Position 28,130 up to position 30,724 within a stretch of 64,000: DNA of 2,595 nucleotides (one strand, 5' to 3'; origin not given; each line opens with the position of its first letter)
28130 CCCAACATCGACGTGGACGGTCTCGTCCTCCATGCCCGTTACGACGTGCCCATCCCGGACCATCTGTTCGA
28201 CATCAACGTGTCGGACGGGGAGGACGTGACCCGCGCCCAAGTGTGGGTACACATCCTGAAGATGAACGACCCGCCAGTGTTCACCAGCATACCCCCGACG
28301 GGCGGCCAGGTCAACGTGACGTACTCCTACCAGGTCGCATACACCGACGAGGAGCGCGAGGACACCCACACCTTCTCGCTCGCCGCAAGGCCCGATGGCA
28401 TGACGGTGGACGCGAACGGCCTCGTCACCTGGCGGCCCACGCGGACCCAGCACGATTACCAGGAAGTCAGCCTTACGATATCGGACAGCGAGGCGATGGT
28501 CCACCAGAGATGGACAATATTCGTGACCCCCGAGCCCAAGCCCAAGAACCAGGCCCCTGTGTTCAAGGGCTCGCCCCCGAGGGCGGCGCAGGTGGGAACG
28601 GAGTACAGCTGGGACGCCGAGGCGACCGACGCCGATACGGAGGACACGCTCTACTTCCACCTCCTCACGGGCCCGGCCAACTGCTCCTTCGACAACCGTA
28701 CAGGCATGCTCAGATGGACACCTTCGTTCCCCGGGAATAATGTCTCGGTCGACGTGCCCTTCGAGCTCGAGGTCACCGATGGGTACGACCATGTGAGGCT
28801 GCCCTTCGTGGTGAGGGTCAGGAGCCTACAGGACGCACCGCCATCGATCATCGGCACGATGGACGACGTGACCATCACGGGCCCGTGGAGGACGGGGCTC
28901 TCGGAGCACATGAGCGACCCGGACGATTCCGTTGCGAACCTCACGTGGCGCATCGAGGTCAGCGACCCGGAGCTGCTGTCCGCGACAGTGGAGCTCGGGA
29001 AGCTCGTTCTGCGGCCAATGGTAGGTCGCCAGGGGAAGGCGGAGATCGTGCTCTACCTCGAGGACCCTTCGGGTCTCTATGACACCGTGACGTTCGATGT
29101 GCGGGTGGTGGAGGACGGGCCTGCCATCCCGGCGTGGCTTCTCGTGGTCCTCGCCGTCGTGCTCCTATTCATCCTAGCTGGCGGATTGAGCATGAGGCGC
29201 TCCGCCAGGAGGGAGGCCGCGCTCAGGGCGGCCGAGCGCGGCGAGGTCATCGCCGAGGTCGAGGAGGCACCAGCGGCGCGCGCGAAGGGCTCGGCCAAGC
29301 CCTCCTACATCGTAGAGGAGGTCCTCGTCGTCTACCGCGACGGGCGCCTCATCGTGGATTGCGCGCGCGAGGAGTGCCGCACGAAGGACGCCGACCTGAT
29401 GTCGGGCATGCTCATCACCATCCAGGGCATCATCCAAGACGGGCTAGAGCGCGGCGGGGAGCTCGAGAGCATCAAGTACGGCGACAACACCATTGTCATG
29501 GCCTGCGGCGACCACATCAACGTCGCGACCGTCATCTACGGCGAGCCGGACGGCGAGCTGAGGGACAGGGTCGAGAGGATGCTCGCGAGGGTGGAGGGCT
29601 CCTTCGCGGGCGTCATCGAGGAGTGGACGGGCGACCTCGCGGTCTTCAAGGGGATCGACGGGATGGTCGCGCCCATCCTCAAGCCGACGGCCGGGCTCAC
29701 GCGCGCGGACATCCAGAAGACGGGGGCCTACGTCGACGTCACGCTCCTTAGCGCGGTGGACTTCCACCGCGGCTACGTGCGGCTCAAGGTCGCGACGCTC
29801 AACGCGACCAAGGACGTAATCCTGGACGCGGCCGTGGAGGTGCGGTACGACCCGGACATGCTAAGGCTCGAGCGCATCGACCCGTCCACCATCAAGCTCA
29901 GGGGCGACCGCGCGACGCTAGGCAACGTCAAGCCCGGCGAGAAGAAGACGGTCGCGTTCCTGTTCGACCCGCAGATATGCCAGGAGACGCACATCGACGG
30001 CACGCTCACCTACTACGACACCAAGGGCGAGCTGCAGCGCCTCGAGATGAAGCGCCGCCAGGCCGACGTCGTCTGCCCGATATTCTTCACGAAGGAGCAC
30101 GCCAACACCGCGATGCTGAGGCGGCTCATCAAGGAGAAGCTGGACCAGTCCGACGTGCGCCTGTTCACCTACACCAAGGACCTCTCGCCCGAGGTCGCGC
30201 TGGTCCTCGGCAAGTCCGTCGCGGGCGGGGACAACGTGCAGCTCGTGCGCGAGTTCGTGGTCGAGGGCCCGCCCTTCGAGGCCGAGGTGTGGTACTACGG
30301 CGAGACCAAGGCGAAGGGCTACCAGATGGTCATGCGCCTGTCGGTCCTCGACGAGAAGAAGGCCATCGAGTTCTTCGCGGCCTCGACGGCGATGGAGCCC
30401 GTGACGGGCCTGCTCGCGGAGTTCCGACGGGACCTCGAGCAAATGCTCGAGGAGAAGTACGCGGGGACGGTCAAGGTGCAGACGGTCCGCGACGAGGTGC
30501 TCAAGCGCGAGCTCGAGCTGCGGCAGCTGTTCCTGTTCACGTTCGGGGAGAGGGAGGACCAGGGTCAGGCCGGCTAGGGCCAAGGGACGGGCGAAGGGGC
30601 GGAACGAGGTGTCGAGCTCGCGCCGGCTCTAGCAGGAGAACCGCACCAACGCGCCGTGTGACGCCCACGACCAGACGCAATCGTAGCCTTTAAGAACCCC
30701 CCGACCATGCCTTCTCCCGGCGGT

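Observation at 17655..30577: Three giant paralogous surface proteins with a duplicated promoter/5' module and a swapped C-terminal architecture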

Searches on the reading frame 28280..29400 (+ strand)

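Call 13: search_protein_families(library=pfam, proteins=[window:28280-29400:+], max_evalue=5)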
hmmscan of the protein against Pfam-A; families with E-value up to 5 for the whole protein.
window:28280-29400:+ (373 aa): 5 families
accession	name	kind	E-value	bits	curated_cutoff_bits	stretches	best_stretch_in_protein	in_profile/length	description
PF05345.18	He_PIG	-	6.7e-14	52.5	24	2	3-72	6-84/96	Putative Ig domain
PF17963.7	Big_9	-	2.7e-09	38.2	23.6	3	16-72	20-79/89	Bacterial Ig domain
PF17892.7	Cadherin_5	-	0.0018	18.5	26.5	1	22-75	34-90/98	Cadherin-like domain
PF24908.1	Ig_SIBA-E_2nd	-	0.0072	16.9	27.8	1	16-58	17-65/117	Integrin beta-like protein A-E, second Ig-like domain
PF14316.11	DUF4381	-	0.039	14.7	27.2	1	281-319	16-56/145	Domain of unknown function (DUF4381)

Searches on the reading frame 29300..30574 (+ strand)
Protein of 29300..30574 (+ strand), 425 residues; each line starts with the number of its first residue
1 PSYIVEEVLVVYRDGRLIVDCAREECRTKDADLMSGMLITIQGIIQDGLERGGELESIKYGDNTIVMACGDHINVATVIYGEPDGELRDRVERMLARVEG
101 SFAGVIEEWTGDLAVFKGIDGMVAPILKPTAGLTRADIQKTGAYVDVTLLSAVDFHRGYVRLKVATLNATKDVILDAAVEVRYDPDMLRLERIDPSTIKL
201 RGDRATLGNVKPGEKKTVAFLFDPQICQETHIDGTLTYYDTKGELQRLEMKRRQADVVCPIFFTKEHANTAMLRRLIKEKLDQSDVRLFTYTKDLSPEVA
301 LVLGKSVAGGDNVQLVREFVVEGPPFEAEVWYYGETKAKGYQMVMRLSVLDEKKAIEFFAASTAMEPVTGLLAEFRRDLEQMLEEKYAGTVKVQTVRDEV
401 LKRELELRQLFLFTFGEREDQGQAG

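Call 13: search_protein_families(library=pfam, proteins=[window:29300-30574:+], max_evalue=5)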
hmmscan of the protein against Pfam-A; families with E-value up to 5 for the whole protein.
window:29300-30574:+ (425 aa): 2 families
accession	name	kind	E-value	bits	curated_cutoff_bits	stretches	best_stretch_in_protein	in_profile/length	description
PF00963.24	Cohesin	-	0.2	12.3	24.1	1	160-224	16-80/139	Cohesin domain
PF22544.2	HYDIN_VesB_CFA65-like_Ig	-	0.22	12.2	25.5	1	208-251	56-98/100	HYDIN/CFA65/VesB-like, Ig-like domain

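Call 23: find_homologous_proteins(query=window:29303-30574:+)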
Query seq(424 aa) (424 aa): 59 proteins with E <= 0.001 among 7265 candidates.
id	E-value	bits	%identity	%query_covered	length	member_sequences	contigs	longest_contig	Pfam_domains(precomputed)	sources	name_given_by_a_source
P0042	2.2e-236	803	83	99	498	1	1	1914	-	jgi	jgi:hypothetical protein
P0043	1.8e-166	572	61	97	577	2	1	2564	-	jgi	jgi:hypothetical protein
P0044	3.2e-163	562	58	98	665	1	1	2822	-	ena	-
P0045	2.3e-160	552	60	92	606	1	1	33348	-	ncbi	-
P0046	1.9e-159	549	61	97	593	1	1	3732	-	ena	-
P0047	3.9e-159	548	58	95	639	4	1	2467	-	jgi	jgi:hypothetical protein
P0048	1.6e-157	543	58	98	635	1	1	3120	-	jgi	jgi:hypothetical protein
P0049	3.6e-157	542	57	98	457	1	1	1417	-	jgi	jgi:hypothetical protein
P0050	3.6e-155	535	59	96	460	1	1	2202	-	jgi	jgi:hypothetical protein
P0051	3.2e-154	532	59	96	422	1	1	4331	-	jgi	-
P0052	1.1e-153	530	59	97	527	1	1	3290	-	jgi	-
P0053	1.2e-151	523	58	94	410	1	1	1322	-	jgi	jgi:hypothetical protein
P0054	1.1e-149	517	57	97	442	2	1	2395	-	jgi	jgi:hypothetical protein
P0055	1.2e-141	491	53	99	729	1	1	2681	PF00041.28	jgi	jgi:hypothetical protein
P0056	3.1e-137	476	56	90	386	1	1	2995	-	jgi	jgi:hypothetical protein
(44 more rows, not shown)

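Call 26: search_solved_structures(query=A2, max_evalue=1)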
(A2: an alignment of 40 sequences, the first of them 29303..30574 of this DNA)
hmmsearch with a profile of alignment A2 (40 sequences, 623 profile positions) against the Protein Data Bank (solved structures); distinct sequences matched with E-value up to 1: 9.
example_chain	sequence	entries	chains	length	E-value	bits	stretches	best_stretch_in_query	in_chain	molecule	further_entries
8q6t_I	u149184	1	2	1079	0.0012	20.5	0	3-119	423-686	Titin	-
8g4l_bm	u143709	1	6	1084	0.0029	19.2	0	38-120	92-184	Titin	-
3lpw_A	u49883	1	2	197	0.054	15.1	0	40-120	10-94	A77-A78 domain from Titin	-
6w1s_L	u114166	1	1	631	0.35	12.4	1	184-229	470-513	Mediator of RNA polymerase II transcription subunit 17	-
8oty_A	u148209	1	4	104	0.36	12.3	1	44-119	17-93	Titin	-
8t1i_L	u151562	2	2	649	0.37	12.3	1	184-229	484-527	Mediator of RNA polymerase II transcription subunit 17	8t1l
8bvo_A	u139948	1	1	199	0.4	12.2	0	45-120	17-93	Titin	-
7emf_Q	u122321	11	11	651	0.46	12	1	185-229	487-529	Mediator of RNA polymerase II transcription subunit 17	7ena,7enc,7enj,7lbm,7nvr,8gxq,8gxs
8bw6_A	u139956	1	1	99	0.69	11.4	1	45-117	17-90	Titin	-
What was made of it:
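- On Adaptin/COPI appendage domain: No PDB hit for the tail by sequence profile; the weak titin and Mediator-17 matches lie outside or are insignificant (call 26).
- Tried and rejected: A PDB search by sequence profile of the tail found nothing relevant (call 26).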

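Call 30: find_related_loci(query=A2, collection=genome_contigs, flank=10000)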
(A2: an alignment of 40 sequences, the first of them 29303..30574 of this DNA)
Query A2 (424 aa) in genome_contigs; peptide patterns used: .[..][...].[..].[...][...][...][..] (x = any residue, [..] = any of these).
565 stretches matched a pattern; 302 encode a relative of the query (tblastn E <= 1e-3); the best 80 are kept; 80 distinct loci.
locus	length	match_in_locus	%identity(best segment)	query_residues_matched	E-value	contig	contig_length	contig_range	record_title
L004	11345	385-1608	46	4-411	2e-109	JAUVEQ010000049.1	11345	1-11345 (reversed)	MAG: Methanobacteriota archaeon isolate CSMAG_327 CSMAG_327_k141_1761734_length_11345_cov_7.4091, whole genome shotgun s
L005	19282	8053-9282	43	1-409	5e-107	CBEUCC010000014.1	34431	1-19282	MAG TPA_asm: uncultured Thermoplasmata archaeon isolate SRR19160658_concoct_66 genome assembly, contig: ERZ26800495.81,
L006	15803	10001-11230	44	1-409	8e-111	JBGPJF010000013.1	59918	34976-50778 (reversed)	MAG: Thermoplasmata archaeon isolate OBJ_0618_7090110_316 k141_2707850_length_59918_cov_44.4532, whole genome shotgun se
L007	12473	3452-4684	45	12-418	4e-106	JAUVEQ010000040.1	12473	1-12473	MAG: Methanobacteriota archaeon isolate CSMAG_327 CSMAG_327_k141_245286_length_12473_cov_7.7706, whole genome shotgun se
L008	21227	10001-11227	41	1-408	2e-98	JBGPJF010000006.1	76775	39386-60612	MAG: Thermoplasmata archaeon isolate OBJ_0618_7090110_316 k141_258302_length_76775_cov_17.0014, whole genome shotgun seq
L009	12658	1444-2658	40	1-403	1e-97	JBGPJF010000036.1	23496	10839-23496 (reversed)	MAG: Thermoplasmata archaeon isolate OBJ_0618_7090110_316 k141_1153639_length_23496_cov_17.4067, whole genome shotgun se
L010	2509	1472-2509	47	1-342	5e-99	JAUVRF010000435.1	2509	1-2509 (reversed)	MAG: Methanobacteriota archaeon isolate CSMAG_707 CSMAG_707_k127_5461925_length_2509_cov_7.0000, whole genome shotgun se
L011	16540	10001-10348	35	4-117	2e-17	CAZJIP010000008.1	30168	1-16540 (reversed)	MAG TPA_asm: uncultured Methanomassiliicoccales archaeon isolate SRP093762_co1_91 genome assembly, contig: NODE_912_leng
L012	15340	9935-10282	35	4-117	4e-17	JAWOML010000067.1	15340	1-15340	MAG: Thermoplasmata archaeon isolate bin_5_1 c_000031490948, whole genome shotgun sequence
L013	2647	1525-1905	32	3-127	3e-16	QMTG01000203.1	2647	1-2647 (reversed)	MAG: Thermoplasmata archaeon isolate B31_G17 B31_Guay17_scaffold_29551, whole genome shotgun sequence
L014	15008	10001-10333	36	3-112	1e-15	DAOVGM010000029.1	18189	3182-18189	MAG TPA_asm: Methanomassiliicoccales archaeon isolate CSMAG_1135 CSMAG_1135_k141_6260274_length_18189_cov_7.4532, whole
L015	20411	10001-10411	28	4-130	1e-15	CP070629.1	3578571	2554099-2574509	MAG: Thermoplasmata archaeon isolate bin983 chromosome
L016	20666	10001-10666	27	2-200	2e-15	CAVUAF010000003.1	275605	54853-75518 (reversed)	MAG: Terriglobia bacterium isolate MFD04408.bin.1.221 genome assembly, contig: contig_105099, whole genome shotgun seque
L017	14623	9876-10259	31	4-127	2e-15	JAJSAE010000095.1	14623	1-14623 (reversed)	MAG: archaeon isolate Dive96_bin4.290 k141_4563305, whole genome shotgun sequence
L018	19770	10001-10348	33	4-117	3e-15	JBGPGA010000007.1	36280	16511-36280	MAG: Thermoplasmata archaeon isolate OBJ_0618_7090110_53 k141_212435_length_36280_cov_12.2790, whole genome shotgun sequ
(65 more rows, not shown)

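Call 31: predict_structure(alignment_id=A2)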
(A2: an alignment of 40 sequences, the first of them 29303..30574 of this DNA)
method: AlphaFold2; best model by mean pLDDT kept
length: 424 residues; sequences in the alignment: 40
mean_pLDDT: 85.0   pTM: 0.66
mean pLDDT of the five models: 85.0, 84.8, 84.4, 83.9, 82.6
residues with pLDDT >= 90: 213; 70-90: 150; 50-70: 33; < 50: 28
segments of 3 or more residues with pLDDT < 50: 28-31, 48-54, 140-143, 259-261, 415-424
pLDDT, mean of each block of 10 residues (from residue 1): 89 84 62 56 54 58 84 89 86 94 89 90 88 70 71 84 89 98 93 95 97 92 88 97 94 69 75 89 95 95 91 92 94 92 96 96 96 96 91 88 89 54 31
secondary structure, 60 per line:
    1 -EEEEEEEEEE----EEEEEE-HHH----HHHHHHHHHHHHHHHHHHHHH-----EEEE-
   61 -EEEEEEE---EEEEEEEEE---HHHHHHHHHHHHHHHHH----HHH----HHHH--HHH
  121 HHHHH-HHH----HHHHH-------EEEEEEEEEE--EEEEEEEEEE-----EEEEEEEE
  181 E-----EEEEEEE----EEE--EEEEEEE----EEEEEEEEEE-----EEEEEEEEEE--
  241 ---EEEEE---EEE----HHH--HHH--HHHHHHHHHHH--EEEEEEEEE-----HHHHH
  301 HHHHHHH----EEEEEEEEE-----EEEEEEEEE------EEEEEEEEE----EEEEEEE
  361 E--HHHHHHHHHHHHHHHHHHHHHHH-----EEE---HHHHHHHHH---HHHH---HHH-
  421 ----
elements in order: E2-11 E16-21 H30-50 E56-59 E62-68 E72-80 H84-100 H112-115 H118-125 H134-138 E146-155 E158-167 E173-181 E187-193 E198-200 E203-209 E214-223 E229-238 E244-248 E252-254 H269-279 E282-290 H296-307 E312-320 E326-334 E341-349 E354-361 H364-386 E392-394 H398-406 H410-413
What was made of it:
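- On Longin-like fold (d1): Secondary-structure order in the AF2 model (call 31).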

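Call 34: fold_search(model_id=the predicted structure, library=pdb)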
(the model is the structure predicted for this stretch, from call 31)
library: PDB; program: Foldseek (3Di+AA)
matches with E <= 10: 1748; with E <= 0.001: 89
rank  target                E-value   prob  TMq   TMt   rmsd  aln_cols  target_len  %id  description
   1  9qpq_H                3.1e-09  1.00  0.21  0.36  15.4       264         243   10  The structure of the COPI leaf bound to GOLPH3 (released 2025-10-22)
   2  9pue_A                9.9e-09  1.00  0.21  0.34  15.0       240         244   13  Structure of Alpha Appendage of AP2 bound to the FxDxF motif derived of CCDC32 (released 2026-04-08)
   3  7ohi_A                1.0e-08  1.00  0.21  0.33  15.1       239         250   15  FCHO1-peptide-AP2 alpha ear complex (released 2022-06-01)
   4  3hs8_A                1.3e-08  1.00  0.20  0.33  14.9       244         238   12  Intersectin 1-peptide-AP2 alpha ear complex (released 2010-02-23)
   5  1w80_A                1.3e-08  1.00  0.20  0.32  15.1       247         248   13  Crystal structure of the alpha-adaptin appendage domain, from the AP2 adaptor complex, bound to 2 peptides from Synapt (released 2004-10-27)
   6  2vj0_A                1.4e-08  1.00  0.20  0.32  15.4       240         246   14  Crystal structure of the alpha-adaptin appendage domain, from the AP2 adaptor complex, in complex with an FXDNF peptid (released 2007-12-25)
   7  1b9k                  2.2e-08  1.00  0.20  0.33  15.0       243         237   13  ALPHA-ADAPTIN APPENDAGE DOMAIN, FROM CLATHRIN ADAPTOR AP2 (released 1999-07-06)
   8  9ppp_A                6.6e-08  1.00  0.21  0.34  14.9       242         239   12  Structure of Alpha Appendage of AP2 bound to the extended FxDxF motif derived of CCDC32 (released 2026-04-08)
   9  1r4x                  7.8e-08  1.00  0.20  0.29  15.4       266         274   12  Crystal Structure Analys of the Gamma-COPI Appendage domain (released 2003-10-28)
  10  1qtp                  1.4e-07  1.00  0.19  0.30  15.1       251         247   13  CRYSTAL STRUCTURE OF THE AP-2 CLATHRIN ADAPTOR ALPHA-APPENDAGE (released 1999-07-12)
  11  1pzd                  1.7e-07  1.00  0.20  0.30  15.3       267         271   11  Structural Identification of a conserved appendage domain in the carboxyl-terminus of the COPI gamma-subunit. (released 2003-10-14)
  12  1e42_A                2.0e-07  1.00  0.20  0.34  15.1       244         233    8  Beta2-adaptin appendage domain, from clathrin adaptor AP2 (released 2000-08-21)
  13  7rw8_M                2.2e-07  1.00  0.22  0.23  20.1       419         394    6  AP2 bound to heparin in the closed conformation (released 2022-03-30)
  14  2iv9_A                3.8e-07  1.00  0.22  0.37  15.2       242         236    9  B2-appendage from AP2 in complex with Eps15 peptide (released 2007-03-13)
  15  7rwa_M                4.7e-07  1.00  0.22  0.25  19.4       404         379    7  AP2 bound to heparin and Tgn38 tyrosine cargo peptide (released 2022-03-30)
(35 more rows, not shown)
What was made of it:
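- On Longin-like fold (d1): Foldseek matches to sigma-adaptin 9ddt_B (TMt 0.66) and 4p6z_S (0.57), mu-adaptins, Mon1-Ccz1 and Fuzzy-Inturned (call 34).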

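Call 38: search_protein_families(library=pfam, alignment_id=A2, max_evalue=10)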
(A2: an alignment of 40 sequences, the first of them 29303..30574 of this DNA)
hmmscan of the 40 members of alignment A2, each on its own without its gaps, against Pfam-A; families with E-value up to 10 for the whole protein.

A. member 1, window:29303-30574:+ (424 aa): 2 families
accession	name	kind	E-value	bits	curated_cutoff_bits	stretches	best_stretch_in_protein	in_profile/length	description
PF00963.24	Cohesin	-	0.2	12.3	24.1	1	159-223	16-80/139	Cohesin domain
PF22544.2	HYDIN_VesB_CFA65-like_Ig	-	0.22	12.2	25.5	1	207-250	56-98/100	HYDIN/CFA65/VesB-like, Ig-like domain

B. families by the number of members that match (of 40 scanned): 45 families (the first 25 are shown)
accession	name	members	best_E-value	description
PF00963.24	Cohesin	13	0.00097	Cohesin domain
PF03259.23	Robl_LC7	9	0.0035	Roadblock/LC7 domain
PF00041.27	fn3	6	3e-18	Fibronectin type III domain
PF05345.18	He_PIG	6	8.3e-10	Putative Ig domain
PF17963.7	Big_9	6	1e-07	Bacterial Ig domain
PF18957.6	RibLong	5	0.031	Long Rib domain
PF20942.3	DUF4785_2nd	4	0.024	Domain of unknown function (DUF4785) central domain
PF01835.25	MG2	3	0.0017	MG2 domain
PF17892.7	Cadherin_5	2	0.0062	Cadherin-like domain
PF15820.10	ECSCR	2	0.019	Endothelial cell-specific chemotaxis regulator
PF16640.11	Big_3_5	2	0.13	Bacterial Ig-like domain (group 3)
PF18968.5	DUF5707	1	1e-05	Family of unknown function (DUF5707)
PF13240.11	Zn_Ribbon_1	1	2.1e-05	zinc-ribbon domain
PF13248.11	Zn_ribbon_3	1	5e-05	zinc-ribbon domain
PF25523.1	Ig_RIMBP2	1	5.2e-05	RIMBP2-like, immunoglobulin-like domain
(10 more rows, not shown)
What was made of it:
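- On Roadblock/LC7 (PF03259): Faint hits in 9 of 40 relatives, best E 0.0035 (call 38).
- Closest known: Roadblock/LC7. Same: Robl_LC7 gives faint hits in 9 of 40 family members, best E 0.0035 (call 38).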

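Call 44: search_protein_families(library=pfam, proteins=[L005:2332-9330:+, L006:4289-11284:+, L007:8-4708:+, L009:31-2727:+, L006:89-4285:+], max_evalue=0.0001)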
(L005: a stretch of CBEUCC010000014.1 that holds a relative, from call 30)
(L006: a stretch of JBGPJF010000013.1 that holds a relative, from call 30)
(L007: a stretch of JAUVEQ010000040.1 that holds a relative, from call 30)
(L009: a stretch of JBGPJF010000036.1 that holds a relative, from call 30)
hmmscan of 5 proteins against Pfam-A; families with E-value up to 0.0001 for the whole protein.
L005:2332-9330:+ (2333 aa): 7 families
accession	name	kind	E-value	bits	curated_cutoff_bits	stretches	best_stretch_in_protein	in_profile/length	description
PF13229.12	Beta_helix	-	4.8e-25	88.5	25.9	3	295-404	2-114/158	Right handed beta helix region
PF05048.19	NosD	-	1.2e-21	77.6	23.6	3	280-394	25-140/212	Periplasmic copper-binding protein (NosD)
PF18911.6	PKD_4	-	1.2e-14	54.6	27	1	1431-1506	4-74/85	PKD domain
PF05345.18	He_PIG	-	2.3e-11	44.4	24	0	1616-1699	4-95/96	Putative Ig domain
PF00801.26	PKD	-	1.2e-08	35.2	23.5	0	1440-1507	9-72/80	PKD domain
PF19077.6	Big_13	-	2.1e-06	28.6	27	0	1111-1148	62-101/102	Bacterial Ig-like domain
PF22352.2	K319L-like_PKD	-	8.5e-05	22.9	27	0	1442-1508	7-76/84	K319L-like, PKD domain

L006:4289-11284:+ (2332 aa): 5 families
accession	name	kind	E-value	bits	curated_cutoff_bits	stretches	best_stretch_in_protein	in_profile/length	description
PF18911.6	PKD_4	-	8.4e-25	87.1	27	2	1421-1503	2-79/85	PKD domain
PF13229.12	Beta_helix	-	4.6e-16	59.3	25.9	1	310-456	10-154/158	Right handed beta helix region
PF00801.26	PKD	-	9e-09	35.6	23.5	1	1430-1501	7-74/80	PKD domain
PF22352.2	K319L-like_PKD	-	1.6e-08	34.8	27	0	1437-1505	11-81/84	K319L-like, PKD domain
PF05345.18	He_PIG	-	1e-06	29.5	24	0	1513-1585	3-84/96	Putative Ig domain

L007:8-4708:+ (1567 aa): 3 families
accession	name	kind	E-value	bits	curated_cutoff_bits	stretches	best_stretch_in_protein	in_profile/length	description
PF16820.11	PKD_3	-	3.5e-06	27.2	26.3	0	828-887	1-57/68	PKD-like domain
PF00251.26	Glyco_hydro_32N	-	1e-05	25.7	22.1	0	414-530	20-132/307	Glycosyl hydrolases family 32 N-terminal domain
PF00801.26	PKD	-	5.5e-05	23.5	23.5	0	941-1012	10-76/80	PKD domain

L009:31-2727:+ (899 aa): 1 family
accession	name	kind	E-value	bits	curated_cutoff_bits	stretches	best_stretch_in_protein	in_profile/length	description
PF17963.7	Big_9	-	1.9e-05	25.9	23.6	0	102-180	1-82/89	Bacterial Ig domain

L006:89-4285:+ (1399 aa): 9 families
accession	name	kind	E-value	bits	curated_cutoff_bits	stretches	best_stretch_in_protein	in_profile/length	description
PF19077.6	Big_13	-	3.3e-22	79.4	27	0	116-149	66-101/102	Bacterial Ig-like domain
PF18911.6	PKD_4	-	6.9e-22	77.7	27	2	345-423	15-85/85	PKD domain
PF00801.26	PKD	-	1.6e-14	54.1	23.5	1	349-419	16-77/80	PKD domain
PF05345.18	He_PIG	-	2.1e-12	47.7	24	1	334-423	4-95/96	Putative Ig domain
PF13750.12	Big_3_3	-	1.5e-09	38.2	27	0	114-157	5-50/157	Bacterial Ig-like domain (group 3)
PF15418.12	DUF4625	-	4.8e-07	30.6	27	0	397-423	104-130/131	Domain of unknown function (DUF4625)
PF17963.7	Big_9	-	4.9e-07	31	23.6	0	432-508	5-88/89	Bacterial Ig domain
PF07495.19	Y_Y_Y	-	1.1e-06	28.8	26.6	0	472-502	25-54/65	Y_Y_Y domain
PF22352.2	K319L-like_PKD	-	5.2e-06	26.8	27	0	357-423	19-84/84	K319L-like, PKD domain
